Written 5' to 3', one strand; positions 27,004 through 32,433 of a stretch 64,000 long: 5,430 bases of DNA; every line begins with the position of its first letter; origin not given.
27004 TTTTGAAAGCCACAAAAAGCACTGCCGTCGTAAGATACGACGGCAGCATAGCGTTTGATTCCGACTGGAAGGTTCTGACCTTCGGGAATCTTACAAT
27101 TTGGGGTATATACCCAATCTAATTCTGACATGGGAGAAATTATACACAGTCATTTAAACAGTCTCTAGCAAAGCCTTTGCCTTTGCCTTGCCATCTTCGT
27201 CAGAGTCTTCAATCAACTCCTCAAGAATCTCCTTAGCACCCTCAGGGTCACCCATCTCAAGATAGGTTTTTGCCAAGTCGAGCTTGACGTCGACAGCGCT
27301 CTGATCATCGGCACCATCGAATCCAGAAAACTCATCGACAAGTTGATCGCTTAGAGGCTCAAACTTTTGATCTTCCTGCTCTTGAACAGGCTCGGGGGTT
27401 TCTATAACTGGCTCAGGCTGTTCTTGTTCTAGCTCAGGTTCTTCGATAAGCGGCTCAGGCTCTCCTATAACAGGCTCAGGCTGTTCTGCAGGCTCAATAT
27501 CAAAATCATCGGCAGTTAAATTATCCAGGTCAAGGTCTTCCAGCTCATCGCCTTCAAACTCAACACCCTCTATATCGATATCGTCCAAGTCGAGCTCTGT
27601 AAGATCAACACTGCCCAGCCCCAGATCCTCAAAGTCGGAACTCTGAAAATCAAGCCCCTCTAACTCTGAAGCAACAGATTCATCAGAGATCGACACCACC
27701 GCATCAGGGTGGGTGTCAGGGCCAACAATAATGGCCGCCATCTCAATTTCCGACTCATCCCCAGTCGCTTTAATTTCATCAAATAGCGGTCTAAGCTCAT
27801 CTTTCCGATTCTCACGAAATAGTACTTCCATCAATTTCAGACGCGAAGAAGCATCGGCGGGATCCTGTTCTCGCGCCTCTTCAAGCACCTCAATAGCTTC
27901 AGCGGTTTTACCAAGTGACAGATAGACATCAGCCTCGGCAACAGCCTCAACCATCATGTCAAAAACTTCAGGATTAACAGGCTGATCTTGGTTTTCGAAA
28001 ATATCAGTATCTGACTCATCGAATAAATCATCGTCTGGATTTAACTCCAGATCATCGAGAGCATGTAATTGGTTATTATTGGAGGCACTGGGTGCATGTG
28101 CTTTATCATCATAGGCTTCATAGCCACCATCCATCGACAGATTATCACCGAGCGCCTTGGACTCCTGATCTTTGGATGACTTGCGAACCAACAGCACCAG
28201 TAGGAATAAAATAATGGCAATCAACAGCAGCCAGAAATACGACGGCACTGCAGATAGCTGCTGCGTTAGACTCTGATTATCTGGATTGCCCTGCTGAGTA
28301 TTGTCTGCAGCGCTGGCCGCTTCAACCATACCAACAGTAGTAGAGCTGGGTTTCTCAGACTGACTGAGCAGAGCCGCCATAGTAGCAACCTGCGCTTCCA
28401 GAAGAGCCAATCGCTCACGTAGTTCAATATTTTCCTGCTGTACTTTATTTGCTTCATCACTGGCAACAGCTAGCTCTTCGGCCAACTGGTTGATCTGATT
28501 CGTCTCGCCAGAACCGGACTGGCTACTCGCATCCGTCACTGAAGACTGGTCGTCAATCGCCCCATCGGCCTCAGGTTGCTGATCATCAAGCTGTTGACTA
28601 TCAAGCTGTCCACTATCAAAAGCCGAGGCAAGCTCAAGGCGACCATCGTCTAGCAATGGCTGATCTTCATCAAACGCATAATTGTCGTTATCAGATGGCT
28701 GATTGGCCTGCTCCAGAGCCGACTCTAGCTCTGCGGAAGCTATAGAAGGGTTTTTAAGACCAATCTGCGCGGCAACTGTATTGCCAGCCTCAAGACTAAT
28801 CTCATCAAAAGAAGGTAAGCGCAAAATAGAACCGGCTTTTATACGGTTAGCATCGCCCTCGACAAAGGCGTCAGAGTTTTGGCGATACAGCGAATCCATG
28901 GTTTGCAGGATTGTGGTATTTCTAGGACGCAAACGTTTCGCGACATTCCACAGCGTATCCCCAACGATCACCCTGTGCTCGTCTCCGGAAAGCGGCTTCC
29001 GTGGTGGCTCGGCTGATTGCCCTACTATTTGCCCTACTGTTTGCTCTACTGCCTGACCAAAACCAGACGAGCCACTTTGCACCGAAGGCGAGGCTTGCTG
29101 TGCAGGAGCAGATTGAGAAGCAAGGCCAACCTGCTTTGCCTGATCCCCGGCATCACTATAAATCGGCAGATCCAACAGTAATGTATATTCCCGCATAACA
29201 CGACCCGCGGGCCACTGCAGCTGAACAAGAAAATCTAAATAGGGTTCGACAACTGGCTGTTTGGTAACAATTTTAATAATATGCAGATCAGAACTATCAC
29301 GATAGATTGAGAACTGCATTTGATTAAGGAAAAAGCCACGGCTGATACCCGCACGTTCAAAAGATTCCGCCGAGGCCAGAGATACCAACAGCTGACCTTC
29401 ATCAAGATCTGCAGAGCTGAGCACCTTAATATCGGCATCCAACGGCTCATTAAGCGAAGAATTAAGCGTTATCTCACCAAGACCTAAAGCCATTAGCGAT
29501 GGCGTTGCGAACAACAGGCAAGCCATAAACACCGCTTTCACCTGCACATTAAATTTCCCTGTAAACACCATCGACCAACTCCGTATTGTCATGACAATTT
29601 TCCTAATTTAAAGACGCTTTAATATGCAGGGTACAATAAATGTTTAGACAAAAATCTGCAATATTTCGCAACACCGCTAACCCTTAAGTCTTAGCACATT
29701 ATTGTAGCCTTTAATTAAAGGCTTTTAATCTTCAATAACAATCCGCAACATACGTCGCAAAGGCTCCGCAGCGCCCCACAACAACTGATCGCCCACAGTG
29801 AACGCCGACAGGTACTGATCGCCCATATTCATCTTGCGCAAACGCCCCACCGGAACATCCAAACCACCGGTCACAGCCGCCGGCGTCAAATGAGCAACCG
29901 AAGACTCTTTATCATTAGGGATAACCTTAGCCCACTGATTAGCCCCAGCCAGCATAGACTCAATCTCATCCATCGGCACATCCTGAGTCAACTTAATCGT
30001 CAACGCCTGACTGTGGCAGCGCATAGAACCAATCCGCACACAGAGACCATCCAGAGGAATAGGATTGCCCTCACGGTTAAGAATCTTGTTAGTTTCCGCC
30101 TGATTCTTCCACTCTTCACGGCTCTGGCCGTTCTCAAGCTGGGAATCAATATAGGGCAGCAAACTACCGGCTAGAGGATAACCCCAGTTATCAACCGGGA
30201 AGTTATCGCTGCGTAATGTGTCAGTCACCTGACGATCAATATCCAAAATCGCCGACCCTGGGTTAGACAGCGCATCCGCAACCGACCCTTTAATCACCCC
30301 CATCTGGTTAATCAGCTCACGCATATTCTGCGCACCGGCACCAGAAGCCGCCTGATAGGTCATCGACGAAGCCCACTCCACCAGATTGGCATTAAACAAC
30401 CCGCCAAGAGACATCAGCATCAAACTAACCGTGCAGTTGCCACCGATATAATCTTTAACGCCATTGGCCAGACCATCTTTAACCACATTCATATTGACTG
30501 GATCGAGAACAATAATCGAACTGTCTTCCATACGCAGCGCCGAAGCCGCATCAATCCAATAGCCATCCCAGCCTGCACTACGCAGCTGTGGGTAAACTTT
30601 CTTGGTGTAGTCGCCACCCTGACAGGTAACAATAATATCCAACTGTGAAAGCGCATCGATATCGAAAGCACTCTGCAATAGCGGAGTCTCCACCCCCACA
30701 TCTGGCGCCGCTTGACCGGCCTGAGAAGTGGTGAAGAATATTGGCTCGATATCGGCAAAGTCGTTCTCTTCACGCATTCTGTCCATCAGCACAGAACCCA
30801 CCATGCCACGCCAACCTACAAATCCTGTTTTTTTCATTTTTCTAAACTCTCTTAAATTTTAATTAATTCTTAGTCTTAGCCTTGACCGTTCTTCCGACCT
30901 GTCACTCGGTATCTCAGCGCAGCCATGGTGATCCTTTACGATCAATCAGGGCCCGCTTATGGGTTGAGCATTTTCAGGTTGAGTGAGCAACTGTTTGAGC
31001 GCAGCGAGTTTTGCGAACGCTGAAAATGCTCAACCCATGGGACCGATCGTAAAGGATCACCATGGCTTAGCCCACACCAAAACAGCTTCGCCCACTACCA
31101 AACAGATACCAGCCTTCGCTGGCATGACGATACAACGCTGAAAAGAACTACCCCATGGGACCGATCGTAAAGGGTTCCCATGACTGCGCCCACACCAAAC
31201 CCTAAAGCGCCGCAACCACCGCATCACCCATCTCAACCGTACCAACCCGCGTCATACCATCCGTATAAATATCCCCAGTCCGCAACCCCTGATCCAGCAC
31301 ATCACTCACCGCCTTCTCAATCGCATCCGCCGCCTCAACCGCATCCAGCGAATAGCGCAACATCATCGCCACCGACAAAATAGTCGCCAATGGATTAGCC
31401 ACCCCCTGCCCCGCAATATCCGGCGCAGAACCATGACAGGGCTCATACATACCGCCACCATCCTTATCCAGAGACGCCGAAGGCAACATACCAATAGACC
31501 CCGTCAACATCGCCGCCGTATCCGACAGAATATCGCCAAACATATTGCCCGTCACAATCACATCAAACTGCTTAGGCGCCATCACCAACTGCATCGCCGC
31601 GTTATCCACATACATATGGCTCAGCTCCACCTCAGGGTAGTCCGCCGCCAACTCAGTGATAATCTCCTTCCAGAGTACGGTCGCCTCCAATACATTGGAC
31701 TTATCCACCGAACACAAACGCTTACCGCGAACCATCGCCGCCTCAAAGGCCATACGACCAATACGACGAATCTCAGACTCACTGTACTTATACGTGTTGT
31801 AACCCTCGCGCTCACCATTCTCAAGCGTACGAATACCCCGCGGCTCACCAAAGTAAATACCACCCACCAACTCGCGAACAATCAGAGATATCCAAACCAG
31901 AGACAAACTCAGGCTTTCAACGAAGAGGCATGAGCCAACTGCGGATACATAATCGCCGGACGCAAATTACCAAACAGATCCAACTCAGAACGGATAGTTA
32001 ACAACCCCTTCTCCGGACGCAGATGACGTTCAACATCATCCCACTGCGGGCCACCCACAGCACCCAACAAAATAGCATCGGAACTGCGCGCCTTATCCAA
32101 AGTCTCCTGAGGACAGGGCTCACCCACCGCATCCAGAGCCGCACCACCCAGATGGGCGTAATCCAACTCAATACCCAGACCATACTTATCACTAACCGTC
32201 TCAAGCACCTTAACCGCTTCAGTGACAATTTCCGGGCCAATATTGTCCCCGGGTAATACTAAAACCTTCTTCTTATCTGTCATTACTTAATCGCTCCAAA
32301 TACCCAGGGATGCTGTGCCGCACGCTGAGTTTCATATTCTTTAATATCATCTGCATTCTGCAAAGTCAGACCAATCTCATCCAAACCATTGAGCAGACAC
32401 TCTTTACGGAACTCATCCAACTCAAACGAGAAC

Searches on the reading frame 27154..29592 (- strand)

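Call 21: search_protein_families(library=pfam, proteins=[window:27154-29592:-])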
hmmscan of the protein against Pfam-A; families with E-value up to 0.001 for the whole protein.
window:27154-29592:- (812 aa): 9 families
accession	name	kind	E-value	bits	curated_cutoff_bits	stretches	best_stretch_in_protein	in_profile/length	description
PF25800.1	FimV_N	-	3.3e-37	127.3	27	1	36-143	1-108/108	FimV N-terminal domain Ig-like domain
PF14559.12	TPR_19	-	7.6e-11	42.6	25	2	558-613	2-57/68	Tetratricopeptide repeat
PF13428.12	TPR_14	-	1.2e-10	41.4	23.5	1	552-588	6-42/44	Tetratricopeptide repeat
PF13432.12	TPR_16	-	1.4e-08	35.4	32.7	1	552-607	2-57/65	Tetratricopeptide repeat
PF13181.12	TPR_8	-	3.1e-07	30.5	25.7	0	554-579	8-33/34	Tetratricopeptide repeat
PF13174.12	TPR_6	-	1.5e-06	28.9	26.3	0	771-796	4-29/33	Tetratricopeptide repeat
PF07719.23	TPR_2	-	2.1e-06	27.9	27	0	553-579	7-33/34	Tetratricopeptide repeat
PF13414.12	TPR_11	-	9e-05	22.5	26.8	1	555-587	2-34/42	TPR repeat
PF13424.12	TPR_12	-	0.0001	22.8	30.1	0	759-795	37-73/77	Tetratricopeptide repeat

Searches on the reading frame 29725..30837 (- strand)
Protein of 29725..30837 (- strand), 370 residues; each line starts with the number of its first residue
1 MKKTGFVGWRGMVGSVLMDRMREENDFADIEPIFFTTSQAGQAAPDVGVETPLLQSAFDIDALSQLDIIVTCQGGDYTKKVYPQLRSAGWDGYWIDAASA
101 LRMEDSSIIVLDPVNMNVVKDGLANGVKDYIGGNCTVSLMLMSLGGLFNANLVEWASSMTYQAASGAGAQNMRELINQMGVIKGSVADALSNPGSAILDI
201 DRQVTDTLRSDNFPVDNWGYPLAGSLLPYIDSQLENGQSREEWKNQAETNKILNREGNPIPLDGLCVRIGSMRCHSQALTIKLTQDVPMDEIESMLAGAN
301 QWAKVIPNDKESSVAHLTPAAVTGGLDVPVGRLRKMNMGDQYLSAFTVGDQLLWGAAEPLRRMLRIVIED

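Call 21: search_protein_families(library=pfam, proteins=[window:29725-30837:-])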
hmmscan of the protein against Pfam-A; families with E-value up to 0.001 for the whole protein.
window:29725-30837:- (370 aa): 2 families
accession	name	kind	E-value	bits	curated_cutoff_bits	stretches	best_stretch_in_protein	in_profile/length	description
PF02774.23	Semialdhyde_dhC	-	8.6e-49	166.6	26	1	144-354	1-184/184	Semialdehyde dehydrogenase, dimerisation domain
PF01118.30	Semialdhyde_dh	-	2e-23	83.5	26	1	3-120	1-119/121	Semialdehyde dehydrogenase, NAD binding domain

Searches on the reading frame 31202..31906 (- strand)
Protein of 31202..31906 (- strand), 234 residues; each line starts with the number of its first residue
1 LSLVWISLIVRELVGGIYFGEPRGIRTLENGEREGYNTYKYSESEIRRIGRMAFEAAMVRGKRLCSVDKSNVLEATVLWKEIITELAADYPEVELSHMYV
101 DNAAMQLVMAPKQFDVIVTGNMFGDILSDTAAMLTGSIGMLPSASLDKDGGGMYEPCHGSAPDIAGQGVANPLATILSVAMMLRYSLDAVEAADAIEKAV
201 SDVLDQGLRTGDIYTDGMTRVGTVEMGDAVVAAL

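Call 21: search_protein_families(library=pfam, proteins=[window:31202-31906:-])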
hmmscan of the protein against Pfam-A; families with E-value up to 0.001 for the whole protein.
window:31202-31906:- (234 aa): 1 family
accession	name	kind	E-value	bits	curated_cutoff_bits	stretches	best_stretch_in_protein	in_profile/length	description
PF00180.25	Iso_dh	-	1.8e-93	314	27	1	8-230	126-348/348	Isocitrate/isopropylmalate dehydrogenase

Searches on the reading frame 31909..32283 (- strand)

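Call 21: search_protein_families(library=pfam, proteins=[window:31909-32283:-])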
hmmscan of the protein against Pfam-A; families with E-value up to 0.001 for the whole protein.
window:31909-32283:- (124 aa): 1 family
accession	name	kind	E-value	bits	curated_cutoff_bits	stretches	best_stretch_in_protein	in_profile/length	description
PF00180.25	Iso_dh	-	1.5e-35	123.6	27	1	6-123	1-116/348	Isocitrate/isopropylmalate dehydrogenase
